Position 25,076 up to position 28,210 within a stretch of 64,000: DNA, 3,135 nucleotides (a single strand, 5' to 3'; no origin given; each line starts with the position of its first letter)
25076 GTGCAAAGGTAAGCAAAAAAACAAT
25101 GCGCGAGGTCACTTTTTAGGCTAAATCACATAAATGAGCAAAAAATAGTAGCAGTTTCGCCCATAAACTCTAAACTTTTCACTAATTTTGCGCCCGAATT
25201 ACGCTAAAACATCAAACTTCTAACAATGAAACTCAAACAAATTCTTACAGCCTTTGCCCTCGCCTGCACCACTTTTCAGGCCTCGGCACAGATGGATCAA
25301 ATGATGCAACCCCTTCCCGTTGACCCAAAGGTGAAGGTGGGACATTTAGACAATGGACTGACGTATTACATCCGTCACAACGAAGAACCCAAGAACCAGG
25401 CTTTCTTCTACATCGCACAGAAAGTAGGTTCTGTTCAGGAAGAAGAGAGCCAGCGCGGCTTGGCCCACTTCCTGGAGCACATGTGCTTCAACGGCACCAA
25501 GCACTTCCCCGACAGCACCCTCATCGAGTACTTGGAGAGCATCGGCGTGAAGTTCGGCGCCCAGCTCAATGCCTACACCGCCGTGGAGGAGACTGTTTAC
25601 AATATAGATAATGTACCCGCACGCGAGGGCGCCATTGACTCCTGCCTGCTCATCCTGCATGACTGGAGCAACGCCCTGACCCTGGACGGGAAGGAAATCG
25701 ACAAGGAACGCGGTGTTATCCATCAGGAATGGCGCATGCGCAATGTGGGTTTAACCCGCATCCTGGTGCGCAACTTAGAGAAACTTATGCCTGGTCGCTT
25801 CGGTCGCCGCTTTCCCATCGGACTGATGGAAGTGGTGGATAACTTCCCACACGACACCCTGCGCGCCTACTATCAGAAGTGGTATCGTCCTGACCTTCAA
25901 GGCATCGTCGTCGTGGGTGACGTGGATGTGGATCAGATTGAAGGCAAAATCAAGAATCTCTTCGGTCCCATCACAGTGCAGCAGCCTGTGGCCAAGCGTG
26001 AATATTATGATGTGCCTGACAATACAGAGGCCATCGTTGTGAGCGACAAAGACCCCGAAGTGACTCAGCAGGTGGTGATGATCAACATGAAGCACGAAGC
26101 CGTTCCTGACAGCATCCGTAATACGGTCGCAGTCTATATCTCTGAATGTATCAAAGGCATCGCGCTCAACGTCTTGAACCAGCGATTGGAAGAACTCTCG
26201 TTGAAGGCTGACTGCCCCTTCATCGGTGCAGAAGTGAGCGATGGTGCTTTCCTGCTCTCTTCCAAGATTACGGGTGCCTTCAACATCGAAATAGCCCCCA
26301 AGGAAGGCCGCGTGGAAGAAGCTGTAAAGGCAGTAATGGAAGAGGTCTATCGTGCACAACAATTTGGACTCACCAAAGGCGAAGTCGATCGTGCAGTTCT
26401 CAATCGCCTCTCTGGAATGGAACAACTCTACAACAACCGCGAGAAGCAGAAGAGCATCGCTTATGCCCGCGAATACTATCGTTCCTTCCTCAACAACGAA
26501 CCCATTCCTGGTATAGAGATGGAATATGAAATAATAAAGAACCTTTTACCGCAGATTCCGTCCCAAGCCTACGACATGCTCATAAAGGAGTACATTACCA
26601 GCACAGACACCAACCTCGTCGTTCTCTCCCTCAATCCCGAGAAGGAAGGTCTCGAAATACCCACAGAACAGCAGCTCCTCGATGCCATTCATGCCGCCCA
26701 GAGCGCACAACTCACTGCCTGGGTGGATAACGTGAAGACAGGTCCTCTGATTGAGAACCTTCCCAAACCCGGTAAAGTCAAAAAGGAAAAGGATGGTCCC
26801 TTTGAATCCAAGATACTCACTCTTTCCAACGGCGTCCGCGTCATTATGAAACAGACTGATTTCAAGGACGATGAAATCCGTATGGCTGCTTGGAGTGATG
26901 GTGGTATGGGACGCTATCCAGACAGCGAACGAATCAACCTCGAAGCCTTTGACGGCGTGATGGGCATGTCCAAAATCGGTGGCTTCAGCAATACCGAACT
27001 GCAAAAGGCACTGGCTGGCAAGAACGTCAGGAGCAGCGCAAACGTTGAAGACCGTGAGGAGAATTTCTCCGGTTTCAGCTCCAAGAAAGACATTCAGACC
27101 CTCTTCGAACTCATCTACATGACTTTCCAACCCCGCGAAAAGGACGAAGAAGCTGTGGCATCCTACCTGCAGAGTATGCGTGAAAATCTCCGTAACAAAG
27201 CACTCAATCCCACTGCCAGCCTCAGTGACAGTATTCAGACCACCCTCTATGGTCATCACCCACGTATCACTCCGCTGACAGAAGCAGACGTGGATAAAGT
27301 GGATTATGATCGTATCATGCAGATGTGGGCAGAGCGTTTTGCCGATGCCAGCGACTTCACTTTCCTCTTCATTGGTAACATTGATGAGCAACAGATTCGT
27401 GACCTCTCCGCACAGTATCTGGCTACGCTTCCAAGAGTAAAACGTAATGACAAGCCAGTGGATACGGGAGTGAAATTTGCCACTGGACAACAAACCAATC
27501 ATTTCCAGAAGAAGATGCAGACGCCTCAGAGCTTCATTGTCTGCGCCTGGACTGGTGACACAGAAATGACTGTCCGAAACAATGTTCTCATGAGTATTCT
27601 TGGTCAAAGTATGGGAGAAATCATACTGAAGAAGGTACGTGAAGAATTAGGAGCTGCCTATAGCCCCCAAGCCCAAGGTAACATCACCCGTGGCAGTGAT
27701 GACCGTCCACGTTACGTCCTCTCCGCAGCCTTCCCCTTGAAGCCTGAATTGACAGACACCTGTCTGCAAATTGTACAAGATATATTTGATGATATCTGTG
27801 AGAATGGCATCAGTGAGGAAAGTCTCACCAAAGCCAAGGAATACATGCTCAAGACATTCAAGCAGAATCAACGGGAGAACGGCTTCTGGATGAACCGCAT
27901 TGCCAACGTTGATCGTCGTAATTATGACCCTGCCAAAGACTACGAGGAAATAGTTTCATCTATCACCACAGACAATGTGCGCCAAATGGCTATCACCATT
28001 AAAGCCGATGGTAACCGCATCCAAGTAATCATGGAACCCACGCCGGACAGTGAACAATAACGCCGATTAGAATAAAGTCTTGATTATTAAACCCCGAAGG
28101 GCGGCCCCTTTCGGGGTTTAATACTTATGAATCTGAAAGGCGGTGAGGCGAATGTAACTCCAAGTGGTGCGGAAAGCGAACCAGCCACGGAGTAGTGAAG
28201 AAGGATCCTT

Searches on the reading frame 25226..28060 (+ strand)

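Call 32: search_protein_families(library=pfam, proteins=[window:25226-28060:+], max_evalue=0.001)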
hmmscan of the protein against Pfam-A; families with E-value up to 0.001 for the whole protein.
window:25226-28060:+ (944 aa): 2 families
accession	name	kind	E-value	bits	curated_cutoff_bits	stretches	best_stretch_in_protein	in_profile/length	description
PF05193.26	Peptidase_M16_C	-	8.8e-41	140.2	23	2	208-391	3-178/181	Peptidase M16 inactive domain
PF00675.25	Peptidase_M16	-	5.6e-25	88.4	22.3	1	52-173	6-120/149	Insulinase (Peptidase family M16)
